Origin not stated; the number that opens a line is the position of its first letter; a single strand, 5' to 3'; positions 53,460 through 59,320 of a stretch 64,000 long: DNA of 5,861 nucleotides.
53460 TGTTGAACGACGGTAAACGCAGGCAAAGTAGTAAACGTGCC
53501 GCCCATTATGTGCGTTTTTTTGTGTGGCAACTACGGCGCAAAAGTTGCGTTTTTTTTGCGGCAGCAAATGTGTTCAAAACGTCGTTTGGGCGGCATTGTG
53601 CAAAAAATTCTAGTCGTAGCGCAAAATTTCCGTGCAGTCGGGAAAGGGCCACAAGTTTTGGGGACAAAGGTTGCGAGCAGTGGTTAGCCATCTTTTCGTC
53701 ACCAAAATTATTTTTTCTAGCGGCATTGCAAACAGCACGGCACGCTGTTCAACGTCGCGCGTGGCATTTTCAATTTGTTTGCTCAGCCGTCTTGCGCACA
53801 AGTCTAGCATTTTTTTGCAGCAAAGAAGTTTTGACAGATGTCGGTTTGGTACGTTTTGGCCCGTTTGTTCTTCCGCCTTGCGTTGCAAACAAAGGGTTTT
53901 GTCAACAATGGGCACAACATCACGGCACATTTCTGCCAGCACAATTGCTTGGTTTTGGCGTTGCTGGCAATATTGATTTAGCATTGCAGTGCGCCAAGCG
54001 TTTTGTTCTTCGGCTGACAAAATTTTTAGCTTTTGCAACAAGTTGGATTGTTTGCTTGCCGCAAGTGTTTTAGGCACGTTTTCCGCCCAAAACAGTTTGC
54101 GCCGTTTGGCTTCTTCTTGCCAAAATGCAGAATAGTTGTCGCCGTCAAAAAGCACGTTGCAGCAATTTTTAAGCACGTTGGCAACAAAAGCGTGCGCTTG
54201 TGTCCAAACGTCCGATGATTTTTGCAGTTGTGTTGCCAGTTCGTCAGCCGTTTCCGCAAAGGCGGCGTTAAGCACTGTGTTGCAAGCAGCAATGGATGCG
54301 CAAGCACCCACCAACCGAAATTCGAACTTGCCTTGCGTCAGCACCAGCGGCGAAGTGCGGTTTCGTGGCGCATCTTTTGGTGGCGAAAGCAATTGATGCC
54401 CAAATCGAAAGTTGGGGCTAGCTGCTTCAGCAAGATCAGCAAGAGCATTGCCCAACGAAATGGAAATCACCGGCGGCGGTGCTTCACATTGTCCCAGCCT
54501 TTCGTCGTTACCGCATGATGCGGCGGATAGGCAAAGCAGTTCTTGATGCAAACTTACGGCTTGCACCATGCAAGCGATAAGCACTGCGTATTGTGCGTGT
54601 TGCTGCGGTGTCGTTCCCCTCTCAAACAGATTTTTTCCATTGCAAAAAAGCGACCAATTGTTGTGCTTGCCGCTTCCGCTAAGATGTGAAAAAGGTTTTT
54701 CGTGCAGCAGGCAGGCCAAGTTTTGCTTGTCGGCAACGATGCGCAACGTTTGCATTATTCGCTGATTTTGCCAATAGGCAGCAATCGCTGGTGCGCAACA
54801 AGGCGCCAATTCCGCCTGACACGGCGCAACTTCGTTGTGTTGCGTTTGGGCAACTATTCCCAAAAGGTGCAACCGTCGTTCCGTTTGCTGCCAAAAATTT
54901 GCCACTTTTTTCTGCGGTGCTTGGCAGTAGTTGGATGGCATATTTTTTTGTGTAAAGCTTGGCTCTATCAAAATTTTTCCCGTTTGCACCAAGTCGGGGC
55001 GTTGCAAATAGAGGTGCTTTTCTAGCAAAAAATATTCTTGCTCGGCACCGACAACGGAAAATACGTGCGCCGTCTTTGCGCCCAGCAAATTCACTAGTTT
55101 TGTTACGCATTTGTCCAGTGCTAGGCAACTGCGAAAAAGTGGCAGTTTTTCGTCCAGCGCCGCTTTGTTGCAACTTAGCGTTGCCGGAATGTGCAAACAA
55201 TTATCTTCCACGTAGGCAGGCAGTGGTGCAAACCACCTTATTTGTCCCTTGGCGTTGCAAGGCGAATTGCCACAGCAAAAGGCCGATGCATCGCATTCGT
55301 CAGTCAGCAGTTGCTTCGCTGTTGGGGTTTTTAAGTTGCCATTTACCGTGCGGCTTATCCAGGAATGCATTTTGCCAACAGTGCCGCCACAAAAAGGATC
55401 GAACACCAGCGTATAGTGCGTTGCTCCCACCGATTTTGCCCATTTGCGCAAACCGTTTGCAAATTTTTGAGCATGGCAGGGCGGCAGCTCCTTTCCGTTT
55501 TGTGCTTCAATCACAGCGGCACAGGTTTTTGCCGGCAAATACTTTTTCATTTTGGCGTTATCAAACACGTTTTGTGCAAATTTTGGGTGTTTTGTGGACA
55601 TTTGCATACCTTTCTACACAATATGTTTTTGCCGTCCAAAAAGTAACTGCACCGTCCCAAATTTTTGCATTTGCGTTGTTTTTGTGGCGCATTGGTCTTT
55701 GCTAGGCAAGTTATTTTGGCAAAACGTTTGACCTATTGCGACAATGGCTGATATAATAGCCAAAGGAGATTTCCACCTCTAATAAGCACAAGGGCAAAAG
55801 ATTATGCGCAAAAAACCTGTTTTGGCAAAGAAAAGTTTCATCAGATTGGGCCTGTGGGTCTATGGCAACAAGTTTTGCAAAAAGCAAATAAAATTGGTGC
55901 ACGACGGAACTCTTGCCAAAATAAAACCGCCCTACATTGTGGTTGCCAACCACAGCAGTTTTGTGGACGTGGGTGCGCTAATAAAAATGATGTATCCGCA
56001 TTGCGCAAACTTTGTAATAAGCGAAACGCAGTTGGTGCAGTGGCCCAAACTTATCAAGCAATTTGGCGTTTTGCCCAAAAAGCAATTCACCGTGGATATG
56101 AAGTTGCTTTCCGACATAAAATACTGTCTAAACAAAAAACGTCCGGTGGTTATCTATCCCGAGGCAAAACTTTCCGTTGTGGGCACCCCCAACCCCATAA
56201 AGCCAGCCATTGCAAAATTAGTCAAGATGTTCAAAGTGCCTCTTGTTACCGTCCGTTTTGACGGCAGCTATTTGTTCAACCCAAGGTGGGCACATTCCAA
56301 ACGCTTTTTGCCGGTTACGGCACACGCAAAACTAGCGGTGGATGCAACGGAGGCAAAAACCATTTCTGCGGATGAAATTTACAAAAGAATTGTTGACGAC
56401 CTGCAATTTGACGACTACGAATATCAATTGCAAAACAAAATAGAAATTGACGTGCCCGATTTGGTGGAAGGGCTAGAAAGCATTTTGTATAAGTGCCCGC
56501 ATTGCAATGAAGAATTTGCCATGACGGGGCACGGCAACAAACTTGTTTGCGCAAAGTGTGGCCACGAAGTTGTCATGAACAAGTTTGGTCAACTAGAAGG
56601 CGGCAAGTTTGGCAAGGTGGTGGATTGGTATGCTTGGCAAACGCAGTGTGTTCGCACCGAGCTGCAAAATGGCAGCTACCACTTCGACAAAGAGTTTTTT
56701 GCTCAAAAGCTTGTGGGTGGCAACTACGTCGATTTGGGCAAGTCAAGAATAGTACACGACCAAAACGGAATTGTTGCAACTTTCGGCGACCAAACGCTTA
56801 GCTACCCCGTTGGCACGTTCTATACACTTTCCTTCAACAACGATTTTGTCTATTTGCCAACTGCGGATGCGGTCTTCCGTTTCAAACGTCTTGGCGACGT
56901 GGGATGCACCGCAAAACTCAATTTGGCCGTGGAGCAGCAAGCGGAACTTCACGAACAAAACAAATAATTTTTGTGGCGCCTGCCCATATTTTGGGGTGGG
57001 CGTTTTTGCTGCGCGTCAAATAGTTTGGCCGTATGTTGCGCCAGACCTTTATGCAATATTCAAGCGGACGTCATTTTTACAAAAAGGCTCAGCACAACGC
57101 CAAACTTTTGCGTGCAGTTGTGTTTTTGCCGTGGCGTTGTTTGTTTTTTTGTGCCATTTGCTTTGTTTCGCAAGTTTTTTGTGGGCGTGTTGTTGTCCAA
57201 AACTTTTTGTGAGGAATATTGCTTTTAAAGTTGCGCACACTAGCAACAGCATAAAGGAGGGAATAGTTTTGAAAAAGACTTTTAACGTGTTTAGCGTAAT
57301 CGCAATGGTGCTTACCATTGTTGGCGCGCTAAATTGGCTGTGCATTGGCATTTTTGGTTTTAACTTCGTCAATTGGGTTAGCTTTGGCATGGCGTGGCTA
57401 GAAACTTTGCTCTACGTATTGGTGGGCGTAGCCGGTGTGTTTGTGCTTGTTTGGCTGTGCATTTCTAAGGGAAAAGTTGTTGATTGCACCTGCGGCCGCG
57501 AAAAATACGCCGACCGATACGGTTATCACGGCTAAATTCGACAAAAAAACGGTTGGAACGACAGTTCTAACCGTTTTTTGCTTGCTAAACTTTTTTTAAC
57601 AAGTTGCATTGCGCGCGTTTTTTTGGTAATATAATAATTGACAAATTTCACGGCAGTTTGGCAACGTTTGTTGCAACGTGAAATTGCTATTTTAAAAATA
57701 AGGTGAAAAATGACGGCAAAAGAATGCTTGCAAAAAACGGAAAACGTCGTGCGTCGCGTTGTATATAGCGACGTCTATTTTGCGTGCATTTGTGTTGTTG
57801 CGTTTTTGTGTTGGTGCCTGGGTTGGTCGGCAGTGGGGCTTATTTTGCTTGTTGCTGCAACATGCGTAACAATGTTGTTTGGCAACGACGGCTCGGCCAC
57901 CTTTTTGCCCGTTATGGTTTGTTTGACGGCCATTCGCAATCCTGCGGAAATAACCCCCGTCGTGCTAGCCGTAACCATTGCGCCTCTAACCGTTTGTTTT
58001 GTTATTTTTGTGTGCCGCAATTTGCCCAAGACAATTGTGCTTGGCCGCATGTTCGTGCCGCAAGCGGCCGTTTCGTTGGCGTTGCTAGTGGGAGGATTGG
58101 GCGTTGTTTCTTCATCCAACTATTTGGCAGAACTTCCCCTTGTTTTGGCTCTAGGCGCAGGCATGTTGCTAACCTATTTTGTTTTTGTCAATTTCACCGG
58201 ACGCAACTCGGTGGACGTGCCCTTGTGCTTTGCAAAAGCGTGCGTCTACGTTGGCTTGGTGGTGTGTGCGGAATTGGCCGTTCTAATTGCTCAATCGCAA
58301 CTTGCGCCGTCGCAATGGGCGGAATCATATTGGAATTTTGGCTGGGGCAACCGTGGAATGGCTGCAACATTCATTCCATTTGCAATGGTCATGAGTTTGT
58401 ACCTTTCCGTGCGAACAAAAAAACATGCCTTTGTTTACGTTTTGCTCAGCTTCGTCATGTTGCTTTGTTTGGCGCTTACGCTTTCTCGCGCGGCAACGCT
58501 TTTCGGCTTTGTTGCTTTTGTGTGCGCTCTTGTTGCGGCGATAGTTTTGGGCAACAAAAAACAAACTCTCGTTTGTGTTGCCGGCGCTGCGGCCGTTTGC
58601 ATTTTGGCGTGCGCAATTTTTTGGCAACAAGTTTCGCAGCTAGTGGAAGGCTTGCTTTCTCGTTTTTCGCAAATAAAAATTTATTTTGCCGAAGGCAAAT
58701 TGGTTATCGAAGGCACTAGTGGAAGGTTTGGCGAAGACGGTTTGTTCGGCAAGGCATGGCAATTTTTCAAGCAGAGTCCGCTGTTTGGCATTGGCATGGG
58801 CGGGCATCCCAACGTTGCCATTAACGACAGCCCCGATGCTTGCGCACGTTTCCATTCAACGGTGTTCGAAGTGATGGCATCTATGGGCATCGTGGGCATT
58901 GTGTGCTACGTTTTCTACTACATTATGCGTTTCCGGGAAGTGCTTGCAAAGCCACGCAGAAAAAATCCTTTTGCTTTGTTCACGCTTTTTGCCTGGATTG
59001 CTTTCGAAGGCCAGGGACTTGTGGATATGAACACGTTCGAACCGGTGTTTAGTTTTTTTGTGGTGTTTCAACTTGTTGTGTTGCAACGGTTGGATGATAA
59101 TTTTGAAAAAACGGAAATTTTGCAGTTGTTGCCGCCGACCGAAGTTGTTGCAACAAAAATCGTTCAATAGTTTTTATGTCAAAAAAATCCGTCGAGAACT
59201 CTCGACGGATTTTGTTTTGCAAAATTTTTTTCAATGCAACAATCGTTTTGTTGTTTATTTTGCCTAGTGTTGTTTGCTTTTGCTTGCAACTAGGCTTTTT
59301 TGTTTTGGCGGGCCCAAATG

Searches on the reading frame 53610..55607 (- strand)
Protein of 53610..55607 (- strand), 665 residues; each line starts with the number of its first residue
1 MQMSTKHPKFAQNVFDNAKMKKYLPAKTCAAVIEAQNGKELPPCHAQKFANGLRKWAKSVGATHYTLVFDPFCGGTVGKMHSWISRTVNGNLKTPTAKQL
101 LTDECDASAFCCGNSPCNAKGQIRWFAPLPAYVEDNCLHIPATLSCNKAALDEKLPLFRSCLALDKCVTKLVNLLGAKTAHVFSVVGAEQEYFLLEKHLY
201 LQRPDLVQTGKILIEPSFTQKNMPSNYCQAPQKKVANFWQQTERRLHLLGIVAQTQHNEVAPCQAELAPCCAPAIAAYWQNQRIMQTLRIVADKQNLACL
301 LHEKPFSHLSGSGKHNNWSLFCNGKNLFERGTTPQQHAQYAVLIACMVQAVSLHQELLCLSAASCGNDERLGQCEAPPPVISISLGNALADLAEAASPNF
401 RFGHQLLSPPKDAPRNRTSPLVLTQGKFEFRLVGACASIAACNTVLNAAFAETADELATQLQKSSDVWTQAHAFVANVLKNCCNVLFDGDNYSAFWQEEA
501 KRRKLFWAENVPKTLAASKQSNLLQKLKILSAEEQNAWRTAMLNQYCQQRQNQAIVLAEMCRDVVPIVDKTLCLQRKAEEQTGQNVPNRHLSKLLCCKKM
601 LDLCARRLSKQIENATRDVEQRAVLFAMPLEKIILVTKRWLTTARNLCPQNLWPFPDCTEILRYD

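Call 69: search_protein_families(library=pfam, proteins=[window:53610-55607:-], max_evalue=0.00001)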
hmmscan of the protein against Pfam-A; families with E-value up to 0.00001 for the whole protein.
window:53610-55607:- (665 aa): 3 families
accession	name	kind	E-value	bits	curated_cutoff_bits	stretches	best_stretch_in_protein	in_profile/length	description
PF12437.13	GSIII_N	-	1.4e-27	96.8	25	1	9-160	4-160/160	Glutamine synthetase type III N terminal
PF00120.29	Gln-synt_C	-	2.2e-16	60.3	24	1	183-340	21-176/344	Glutamine synthetase, catalytic domain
PF18318.6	Gln-synt_C-ter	-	8e-15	55.1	22.7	1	473-565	4-100/118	Glutamine synthetase C-terminal domain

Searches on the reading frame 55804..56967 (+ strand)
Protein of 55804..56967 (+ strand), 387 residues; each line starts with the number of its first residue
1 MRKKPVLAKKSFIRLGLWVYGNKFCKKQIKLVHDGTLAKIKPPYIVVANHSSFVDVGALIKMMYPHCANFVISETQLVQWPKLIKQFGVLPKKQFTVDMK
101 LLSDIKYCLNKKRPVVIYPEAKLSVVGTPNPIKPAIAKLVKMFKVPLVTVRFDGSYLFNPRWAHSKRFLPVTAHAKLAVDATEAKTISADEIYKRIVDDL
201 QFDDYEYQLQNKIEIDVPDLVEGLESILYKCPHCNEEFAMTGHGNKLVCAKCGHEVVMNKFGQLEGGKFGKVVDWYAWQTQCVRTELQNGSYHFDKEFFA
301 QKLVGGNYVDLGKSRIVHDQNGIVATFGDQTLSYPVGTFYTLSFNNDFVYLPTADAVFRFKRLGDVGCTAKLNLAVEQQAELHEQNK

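Call 69: search_protein_families(library=pfam, proteins=[window:55804-56967:+], max_evalue=0.00001)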
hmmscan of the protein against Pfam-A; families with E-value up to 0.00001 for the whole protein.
window:55804-56967:+ (387 aa): 1 family
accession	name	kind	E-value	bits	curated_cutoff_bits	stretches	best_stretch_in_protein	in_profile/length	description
PF01553.26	Acyltransferase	-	6.2e-10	39.4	23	1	40-151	12-130/132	Acyltransferase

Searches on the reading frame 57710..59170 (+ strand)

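Call 69: search_protein_families(library=pfam, proteins=[window:57710-59170:+], max_evalue=0.00001)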
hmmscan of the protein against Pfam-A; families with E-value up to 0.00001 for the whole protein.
window:57710-59170:+ (486 aa): 1 family
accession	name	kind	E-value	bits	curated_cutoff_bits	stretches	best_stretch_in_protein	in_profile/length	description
PF04932.20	Wzy_C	-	2.7e-11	43.9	31.7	1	246-401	2-149/149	O-Antigen ligase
